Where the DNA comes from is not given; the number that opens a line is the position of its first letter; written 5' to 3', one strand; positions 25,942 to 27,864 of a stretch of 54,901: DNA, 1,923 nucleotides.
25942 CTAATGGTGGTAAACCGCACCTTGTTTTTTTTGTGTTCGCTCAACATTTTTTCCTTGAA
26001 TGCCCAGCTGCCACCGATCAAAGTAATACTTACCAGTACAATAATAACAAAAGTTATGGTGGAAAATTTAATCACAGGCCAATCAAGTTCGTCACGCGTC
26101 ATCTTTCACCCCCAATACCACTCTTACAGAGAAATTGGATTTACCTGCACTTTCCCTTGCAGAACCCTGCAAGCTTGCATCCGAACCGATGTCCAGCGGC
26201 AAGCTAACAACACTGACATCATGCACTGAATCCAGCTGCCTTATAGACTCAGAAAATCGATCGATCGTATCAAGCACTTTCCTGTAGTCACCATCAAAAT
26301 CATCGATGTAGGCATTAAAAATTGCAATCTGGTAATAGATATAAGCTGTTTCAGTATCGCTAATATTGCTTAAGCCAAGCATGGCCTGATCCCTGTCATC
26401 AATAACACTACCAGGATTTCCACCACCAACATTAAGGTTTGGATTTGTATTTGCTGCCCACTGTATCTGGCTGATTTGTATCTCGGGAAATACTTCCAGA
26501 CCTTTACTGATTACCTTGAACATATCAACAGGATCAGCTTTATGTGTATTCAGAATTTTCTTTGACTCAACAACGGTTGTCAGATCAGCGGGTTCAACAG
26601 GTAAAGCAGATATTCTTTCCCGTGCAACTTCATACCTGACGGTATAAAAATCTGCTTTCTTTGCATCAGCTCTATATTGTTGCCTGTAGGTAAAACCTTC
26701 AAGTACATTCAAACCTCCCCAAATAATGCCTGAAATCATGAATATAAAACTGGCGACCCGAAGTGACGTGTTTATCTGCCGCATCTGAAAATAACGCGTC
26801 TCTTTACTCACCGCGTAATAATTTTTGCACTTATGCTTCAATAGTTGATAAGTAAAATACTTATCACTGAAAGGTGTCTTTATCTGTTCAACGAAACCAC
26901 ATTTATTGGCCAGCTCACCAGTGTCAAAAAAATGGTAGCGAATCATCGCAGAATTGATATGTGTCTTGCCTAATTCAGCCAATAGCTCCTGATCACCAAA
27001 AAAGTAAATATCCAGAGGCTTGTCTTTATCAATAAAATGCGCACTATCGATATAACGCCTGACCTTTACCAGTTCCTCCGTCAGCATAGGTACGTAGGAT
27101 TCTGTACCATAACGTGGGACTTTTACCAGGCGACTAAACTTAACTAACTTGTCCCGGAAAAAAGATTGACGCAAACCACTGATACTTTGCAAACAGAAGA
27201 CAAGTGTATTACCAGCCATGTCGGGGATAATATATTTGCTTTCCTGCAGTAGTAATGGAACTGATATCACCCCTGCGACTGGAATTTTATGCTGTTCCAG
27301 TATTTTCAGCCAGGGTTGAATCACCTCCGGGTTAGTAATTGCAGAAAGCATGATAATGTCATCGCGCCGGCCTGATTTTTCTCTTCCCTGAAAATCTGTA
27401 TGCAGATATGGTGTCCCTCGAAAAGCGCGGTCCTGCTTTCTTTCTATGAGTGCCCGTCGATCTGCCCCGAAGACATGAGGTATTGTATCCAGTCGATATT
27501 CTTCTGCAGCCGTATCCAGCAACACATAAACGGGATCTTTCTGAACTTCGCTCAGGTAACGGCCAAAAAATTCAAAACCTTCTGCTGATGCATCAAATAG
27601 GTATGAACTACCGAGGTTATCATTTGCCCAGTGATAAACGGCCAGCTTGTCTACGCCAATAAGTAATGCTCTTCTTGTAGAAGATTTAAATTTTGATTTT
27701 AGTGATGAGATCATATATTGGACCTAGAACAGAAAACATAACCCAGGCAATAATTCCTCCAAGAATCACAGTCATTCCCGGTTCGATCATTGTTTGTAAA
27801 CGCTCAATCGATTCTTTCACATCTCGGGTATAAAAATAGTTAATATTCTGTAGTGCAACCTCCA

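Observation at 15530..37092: MSHA-like type IV filament locus with non-canonical composition and order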

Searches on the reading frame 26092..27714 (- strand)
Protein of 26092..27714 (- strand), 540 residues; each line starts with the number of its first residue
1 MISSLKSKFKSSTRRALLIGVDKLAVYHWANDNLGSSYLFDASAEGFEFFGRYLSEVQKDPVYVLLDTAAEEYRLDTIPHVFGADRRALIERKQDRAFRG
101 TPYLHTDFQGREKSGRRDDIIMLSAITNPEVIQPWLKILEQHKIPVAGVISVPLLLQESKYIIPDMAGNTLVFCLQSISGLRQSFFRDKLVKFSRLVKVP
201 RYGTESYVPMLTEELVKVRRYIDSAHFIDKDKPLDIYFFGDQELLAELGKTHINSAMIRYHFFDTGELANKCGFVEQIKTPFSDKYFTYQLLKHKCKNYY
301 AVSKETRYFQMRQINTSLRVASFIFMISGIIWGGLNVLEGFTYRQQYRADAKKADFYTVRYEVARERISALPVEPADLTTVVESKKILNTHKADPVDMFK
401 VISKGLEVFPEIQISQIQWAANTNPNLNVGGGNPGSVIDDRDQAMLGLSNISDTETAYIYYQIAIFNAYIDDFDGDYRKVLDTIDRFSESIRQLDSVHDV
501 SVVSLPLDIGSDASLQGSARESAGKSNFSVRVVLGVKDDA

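Call 4: search_protein_families(library=pfam, proteins=[window:26092-27714:-], max_evalue=0.01)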
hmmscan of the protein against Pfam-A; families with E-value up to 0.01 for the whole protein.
window:26092-27714:- (540 aa): 0 families

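Call 6: search_protein_families(library=ncbifam, proteins=[window:26092-27714:-], max_evalue=0.01)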
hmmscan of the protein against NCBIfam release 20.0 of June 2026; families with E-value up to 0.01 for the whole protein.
window:26092-27714:- (540 aa): 0 families

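Call 12: find_homologous_proteins(query=window:26092-27714:-, max_evalue=0.001)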
Query window:26092-27714:- (540 aa): 299 proteins with E <= 0.001 among 8000 candidates; the best 120 are listed.
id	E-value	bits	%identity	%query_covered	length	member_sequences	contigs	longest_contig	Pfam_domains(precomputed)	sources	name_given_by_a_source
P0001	0.0e+0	1171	97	100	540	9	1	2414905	-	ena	-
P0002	1.7e-289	979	79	100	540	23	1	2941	-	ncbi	-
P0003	1.5e-286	969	79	100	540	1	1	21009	-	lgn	-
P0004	1.2e-283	960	79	100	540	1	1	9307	-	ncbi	-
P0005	8.5e-278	940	76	100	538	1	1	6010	-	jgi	-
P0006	2.1e-276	936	76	100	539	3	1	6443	-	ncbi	-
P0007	1.0e-275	934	76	100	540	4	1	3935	-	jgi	jgi:hypothetical protein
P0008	4.7e-272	921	74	100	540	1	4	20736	-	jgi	jgi:hypothetical protein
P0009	5.4e-272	921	74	100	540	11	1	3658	-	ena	-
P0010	1.8e-270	916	74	100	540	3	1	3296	-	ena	-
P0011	2.2e-269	913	74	100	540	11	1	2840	-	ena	-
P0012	3.1e-267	906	71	100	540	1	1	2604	-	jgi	jgi:hypothetical protein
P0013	8.9e-263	891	71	100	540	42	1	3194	-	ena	-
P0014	3.6e-262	889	71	100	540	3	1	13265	-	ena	-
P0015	1.1e-261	887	70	100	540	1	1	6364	-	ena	-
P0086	1.1e-158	547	47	100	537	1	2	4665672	-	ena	-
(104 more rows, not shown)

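Call 13: find_encoding_contigs(protein=P0001, flank=10000, max_places=2)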
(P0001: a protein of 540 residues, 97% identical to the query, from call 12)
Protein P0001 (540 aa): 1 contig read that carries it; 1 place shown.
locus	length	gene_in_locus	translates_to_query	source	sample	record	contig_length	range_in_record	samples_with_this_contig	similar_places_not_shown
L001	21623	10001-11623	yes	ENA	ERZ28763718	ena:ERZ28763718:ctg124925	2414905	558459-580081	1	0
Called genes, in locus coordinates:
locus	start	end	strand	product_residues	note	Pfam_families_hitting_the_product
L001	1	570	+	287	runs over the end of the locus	PF02219:MTHFR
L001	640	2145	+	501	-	PF00072:Response_reg, PF00158:Sigma54_activat, PF14532:Sigma54_activ_2, PF07728:AAA_5 (weak), PF25601:AAA_lid_14, PF02954:HTH_8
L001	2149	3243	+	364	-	PF13191:AAA_16 (weak), PF13401:AAA_22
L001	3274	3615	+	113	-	-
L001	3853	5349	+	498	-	PF07655:Secretin_N_2 (faint), PF00263:Secretin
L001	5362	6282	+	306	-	-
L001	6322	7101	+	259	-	PF23914:TPR_CcmH_CycH (faint), PF00515:TPR_1 (faint), PF07719:TPR_2 (faint), PF13428:TPR_14 (faint), PF13432:TPR_16 (faint), PF13176:TPR_7 (faint), PF14559:TPR_19 (faint), PF13431:TPR_17 (faint), +1 more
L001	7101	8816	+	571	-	PF05157:MshEN, PF00437:T2SSE, PF13191:AAA_16 (faint)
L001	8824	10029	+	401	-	PF28597:T2SSF_N (weak), PF00482:T2SSF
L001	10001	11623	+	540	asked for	-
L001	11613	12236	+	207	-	-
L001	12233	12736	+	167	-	-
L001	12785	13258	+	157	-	-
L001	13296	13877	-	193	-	PF00665:rve, PF13683:rve_3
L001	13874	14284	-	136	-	PF01527:HTH_Tnp_1 (weak), PF13384:HTH_23, PF13518:HTH_28, PF13551:HTH_29 (weak), PF13565:HTH_32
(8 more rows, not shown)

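Call 14: find_encoding_contigs(protein=P0086, flank=10000, max_places=2)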
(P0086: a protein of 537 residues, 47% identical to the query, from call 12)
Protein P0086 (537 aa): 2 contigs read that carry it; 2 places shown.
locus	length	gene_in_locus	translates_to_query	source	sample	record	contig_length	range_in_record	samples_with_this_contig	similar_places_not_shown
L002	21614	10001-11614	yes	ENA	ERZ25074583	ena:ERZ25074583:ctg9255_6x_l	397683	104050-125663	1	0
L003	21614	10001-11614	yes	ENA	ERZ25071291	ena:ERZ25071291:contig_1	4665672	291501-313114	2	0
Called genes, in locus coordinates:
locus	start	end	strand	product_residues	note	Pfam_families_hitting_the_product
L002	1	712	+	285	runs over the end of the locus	PF02219:MTHFR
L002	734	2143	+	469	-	PF00072:Response_reg, PF00158:Sigma54_activat, PF14532:Sigma54_activ_2, PF07728:AAA_5 (weak), PF25601:AAA_lid_14, PF02954:HTH_8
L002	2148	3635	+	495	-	PF13191:AAA_16 (weak), PF13401:AAA_22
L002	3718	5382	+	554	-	PF00263:Secretin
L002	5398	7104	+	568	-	PF13181:TPR_8 (faint), PF23914:TPR_CcmH_CycH (faint), PF00515:TPR_1 (faint), PF07719:TPR_2 (faint), PF13174:TPR_6 (faint), PF13432:TPR_16 (weak), PF14559:TPR_19, PF13432:TPR_16 (weak), +5 more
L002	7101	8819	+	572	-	PF05157:MshEN, PF00437:T2SSE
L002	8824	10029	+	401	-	PF28597:T2SSF_N, PF00482:T2SSF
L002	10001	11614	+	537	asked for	-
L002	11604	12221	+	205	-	-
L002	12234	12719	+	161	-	-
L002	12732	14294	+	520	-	-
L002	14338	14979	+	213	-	-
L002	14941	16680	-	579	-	-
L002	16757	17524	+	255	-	PF12730:ABC2_membrane_4 (weak)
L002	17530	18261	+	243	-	-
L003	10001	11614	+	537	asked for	-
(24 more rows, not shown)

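Call 17: find_related_loci(query=A1, collection=genome_contigs, flank=10000)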
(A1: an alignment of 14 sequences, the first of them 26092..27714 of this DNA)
Query A1 (540 aa) in genome_contigs; peptide patterns used: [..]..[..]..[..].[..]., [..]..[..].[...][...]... (x = any residue, [..] = any of these).
194 stretches matched a pattern; 164 encode a relative of the query (tblastn E <= 1e-3); the best 80 are kept; 80 distinct loci.
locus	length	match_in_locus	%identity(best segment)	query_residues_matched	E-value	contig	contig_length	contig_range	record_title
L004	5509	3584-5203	71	1-540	0e+0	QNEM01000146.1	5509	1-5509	MAG: Gammaproteobacteria bacterium isolate B40_G6 B40_Guay6_scaffold_18441, whole genome shotgun sequence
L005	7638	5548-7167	69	1-540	0e+0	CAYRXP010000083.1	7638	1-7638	MAG TPA_asm: uncultured Enterobacteriaceae bacterium isolate binchicken_co61_101 genome assembly, contig: NODE_1939_leng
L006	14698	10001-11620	69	1-540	0e+0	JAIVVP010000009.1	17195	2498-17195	MAG: Gemmatimonadota bacterium isolate HYP3_RS_04_7 NODE_306_length_17195_cov_0.313745, whole genome shotgun sequence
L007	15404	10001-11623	70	1-540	0e+0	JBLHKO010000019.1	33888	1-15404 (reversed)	MAG: Gammaproteobacteria bacterium isolate 3300054698_163 Ga0535670_0001477, whole genome shotgun sequence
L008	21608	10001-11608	71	1-540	0e+0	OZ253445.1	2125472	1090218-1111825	MAG: Gammaproteobacteria bacterium isolate 784a0e4a-5893-478c-96b6-681db1ea85f7 genome assembly, chromosome: 1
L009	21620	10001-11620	67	1-540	0e+0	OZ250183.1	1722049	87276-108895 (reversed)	MAG: Gammaproteobacteria bacterium isolate 199f01e0-4b69-4957-895e-b8a6e33be50a genome assembly, chromosome: 1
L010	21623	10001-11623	64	1-540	0e+0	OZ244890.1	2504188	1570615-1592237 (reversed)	MAG: Gammaproteobacteria bacterium isolate 4a6f340b-8a7c-42a5-93aa-a61a6e082441 genome assembly, chromosome: 1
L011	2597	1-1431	69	64-540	0e+0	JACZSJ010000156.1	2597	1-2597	MAG: Proteobacteria bacterium isolate B10T3L8 B10T3L8_NODE25541, whole genome shotgun sequence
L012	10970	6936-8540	48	1-539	5e-176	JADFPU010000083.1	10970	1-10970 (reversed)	MAG: Proteobacteria bacterium isolate B75T3L11 B75T3L11_NODE6614, whole genome shotgun sequence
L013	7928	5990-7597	48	1-540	1e-175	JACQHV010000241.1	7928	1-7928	MAG: Gammaproteobacteria bacterium isolate NC_groundwater_1108_Ag_S2p5_46_34 S_2p5_S6_coassembly_k141_4782133, whole gen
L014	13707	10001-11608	48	1-540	3e-174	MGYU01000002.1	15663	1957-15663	MAG: Gammaproteobacteria bacterium RIFCSPLOWO2_12_47_11 rifcsplowo2_12_sub10_scaffold_1014, whole genome shotgun sequenc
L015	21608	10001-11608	48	1-540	7e-173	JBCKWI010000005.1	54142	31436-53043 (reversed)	Gammaproteobacteria bacterium isolate SLM_MC1B_02-G04 Node_5_length_54142_cov_84.323577, whole genome shotgun sequence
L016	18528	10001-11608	45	1-540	4e-169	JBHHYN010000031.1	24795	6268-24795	MAG: Gammaproteobacteria bacterium isolate Maj_2_bin.47 NODE_887_length_24795_cov_10.631528, whole genome shotgun sequen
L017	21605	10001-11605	48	1-539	5e-166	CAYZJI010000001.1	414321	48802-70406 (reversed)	MAG TPA_asm: uncultured Enterobacteriaceae bacterium isolate SRP237561_co1_343 genome assembly, contig: NODE_6_length_41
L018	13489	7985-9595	45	1-540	1e-165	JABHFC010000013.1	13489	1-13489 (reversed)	MAG: Gammaproteobacteria bacterium isolate SI037_bin171 k141_83976, whole genome shotgun sequence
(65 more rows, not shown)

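Call 50: predict_structure(alignment_id=A1)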
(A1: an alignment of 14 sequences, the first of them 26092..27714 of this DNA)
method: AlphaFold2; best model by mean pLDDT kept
length: 540 residues; sequences in the alignment: 14
mean_pLDDT: 77.0   pTM: 0.58
mean pLDDT of the five models: 77.0, 73.4, 71.1, 69.6, 63.9
residues with pLDDT >= 90: 147; 70-90: 253; 50-70: 81; < 50: 59
segments of 3 or more residues with pLDDT < 50: 1-11, 368-371, 431-448, 508-523
pLDDT, mean of each block of 10 residues (from residue 1): 35 80 89 84 93 88 93 92 90 92 92 84 94 94 93 85 71 88 90 89 79 91 85 89 87 88 86 77 84 86 90 84 86 68 63 68 52 51 51 68 84 82 68 31 40 61 83 71 83 79 60 38 62 69
secondary structure, 60 per line:
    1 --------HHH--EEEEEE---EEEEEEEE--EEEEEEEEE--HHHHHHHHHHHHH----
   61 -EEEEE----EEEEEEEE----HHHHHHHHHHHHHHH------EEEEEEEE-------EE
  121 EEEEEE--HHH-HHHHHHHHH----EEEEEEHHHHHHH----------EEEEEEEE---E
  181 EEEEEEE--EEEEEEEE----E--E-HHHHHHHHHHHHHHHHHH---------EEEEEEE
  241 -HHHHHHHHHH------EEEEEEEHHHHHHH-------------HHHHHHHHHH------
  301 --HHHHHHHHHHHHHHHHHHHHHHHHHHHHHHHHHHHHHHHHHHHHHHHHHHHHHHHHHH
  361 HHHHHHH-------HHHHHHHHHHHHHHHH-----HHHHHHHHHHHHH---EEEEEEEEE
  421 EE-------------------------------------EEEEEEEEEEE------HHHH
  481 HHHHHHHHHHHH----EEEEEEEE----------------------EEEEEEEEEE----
elements in order: E14-19 E23-30 E33-41 H44-56 E62-66 E71-78 H83-97 E104-111 E119-126 H133-141 E146-151 H152-158 E169-176 E180-187 E190-197 H207-224 E234-240 H242-251 E258-264 H265-271 H285-294 H303-367 H375-390 H396-408 E412-422 E460-470 H477-492 E497-504 E527-536

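Call 53: fold_search(model_id=the predicted structure, library=pdb)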
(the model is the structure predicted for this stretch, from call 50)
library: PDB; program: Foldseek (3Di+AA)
matches with E <= 10: 1139; with E <= 0.001: 63
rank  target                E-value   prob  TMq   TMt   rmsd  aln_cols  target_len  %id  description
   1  5eoy_A                8.9e-11  1.00  0.30  0.42   8.6       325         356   11  Pseudomonas aeruginosa SeMet-PilM bound to ADP (released 2016-04-27)
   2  5eou_B                1.8e-10  1.00  0.33  0.47   7.7       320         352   10  Pseudomonas aeruginosa PilM:PilN1-12 bound to ATP (released 2016-04-27)
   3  5eoy_B                2.9e-10  1.00  0.33  0.46   7.8       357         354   11  Pseudomonas aeruginosa SeMet-PilM bound to ADP (released 2016-04-27)
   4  5eox_B                8.8e-10  1.00  0.32  0.45   8.9       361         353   12  Pseudomonas aeruginosa PilM bound to ADP (released 2016-04-27)
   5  2ych_A                1.2e-09  1.00  0.38  0.56   5.9       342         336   13  PilM-PilN type IV pilus biogenesis complex (released 2011-05-11)
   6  5eou_A                2.2e-09  1.00  0.33  0.49   7.3       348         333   10  Pseudomonas aeruginosa PilM:PilN1-12 bound to ATP (released 2016-04-27)
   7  5eq6_B                2.4e-09  1.00  0.34  0.47   9.5       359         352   12  Pseudomonas aeruginosa PilM bound to AMP-PNP (released 2016-04-27)
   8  5eox_A                4.0e-09  1.00  0.31  0.43   8.3       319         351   12  Pseudomonas aeruginosa PilM bound to ADP (released 2016-04-27)
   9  1e4g                  7.7e-09  1.00  0.34  0.45   7.0       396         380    9  FtsA (ATP-bound form) from Thermotoga maritima (released 2000-10-18)
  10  5eq6_A                8.6e-09  1.00  0.31  0.42  10.0       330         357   12  Pseudomonas aeruginosa PilM bound to AMP-PNP (released 2016-04-27)
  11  4a2a_A                1.5e-08  1.00  0.26  0.36   5.5       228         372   12  Thermotoga maritima FtsA:FtsZ(336-351) (released 2012-04-25)
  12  3jc8_Ma               1.5e-08  1.00  0.35  0.49   7.0       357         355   10  Architectural model of the type IVa pilus machine in a piliated state (released 2016-03-16)
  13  4a2b                  1.6e-08  1.00  0.25  0.33   6.5       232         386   12  Thermotoga maritima FtsA with ATP gamma S (released 2012-04-25)
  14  3wt0_D                3.1e-08  1.00  0.32  0.43   7.5       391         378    9  Crystal Structure Analysis of Cell Division Protein (released 2015-04-29)
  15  7q6f_A                4.0e-08  1.00  0.35  0.47   6.8       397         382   10  Vibrio maritimus FtsA 1-396 ATP, double filament (released 2022-09-21)
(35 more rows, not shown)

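Call 82: search_dna_similar(query=window:26092-27714:-, collection=plasmids, mode=protein, max_evalue=0.01, max_rows=15)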
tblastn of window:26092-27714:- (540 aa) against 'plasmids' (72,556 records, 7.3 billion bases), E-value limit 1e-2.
No match.

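Call 92: search_protein_representatives(alignment_id=A1)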
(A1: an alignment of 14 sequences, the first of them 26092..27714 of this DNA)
Query: 14 sequences, 540 profile positions. Proteins with E-value up to 0.001 (for the whole library): 2509; up to 1e-10: 1840; up to 1e-30: 1080. The best 150 are listed.
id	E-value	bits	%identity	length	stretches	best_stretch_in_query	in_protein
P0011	1.5e-267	904.9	-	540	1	1-540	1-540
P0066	2.9e-262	887.5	-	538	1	1-540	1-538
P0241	5.1e-225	764.6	-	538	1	1-539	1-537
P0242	4.8e-200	682.1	-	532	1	7-540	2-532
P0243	2.7e-198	676.3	-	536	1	1-536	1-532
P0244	3.3e-196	669.5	-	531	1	1-536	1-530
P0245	3.3e-195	666.1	-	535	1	1-540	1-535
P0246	1.4e-183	627.8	-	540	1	1-538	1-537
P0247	1.6e-183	627.6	-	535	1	1-538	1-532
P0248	4.8e-173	593.0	-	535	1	1-539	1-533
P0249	7.4e-173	592.4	-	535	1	1-539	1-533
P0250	1.0e-172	591.9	-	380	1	1-380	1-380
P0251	1.3e-170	585.0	-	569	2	48-537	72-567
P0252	4.1e-168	576.7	-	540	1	12-540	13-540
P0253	6.2e-168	576.1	-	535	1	1-540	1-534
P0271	3.9e-141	487.7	-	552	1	3-537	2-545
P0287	1.5e-125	436.3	-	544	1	13-538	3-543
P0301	6.6e-110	384.6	-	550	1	12-534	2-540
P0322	1.0e-101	357.6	-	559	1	13-540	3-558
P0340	1.1e-94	334.4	-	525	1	15-534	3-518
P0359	9.4e-92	324.7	-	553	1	12-534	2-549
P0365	2.4e-91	323.4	-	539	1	12-532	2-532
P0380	3.8e-88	312.8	-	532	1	14-534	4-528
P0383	1.3e-87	311.0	-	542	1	13-533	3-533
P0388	6.0e-87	308.9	-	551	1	13-524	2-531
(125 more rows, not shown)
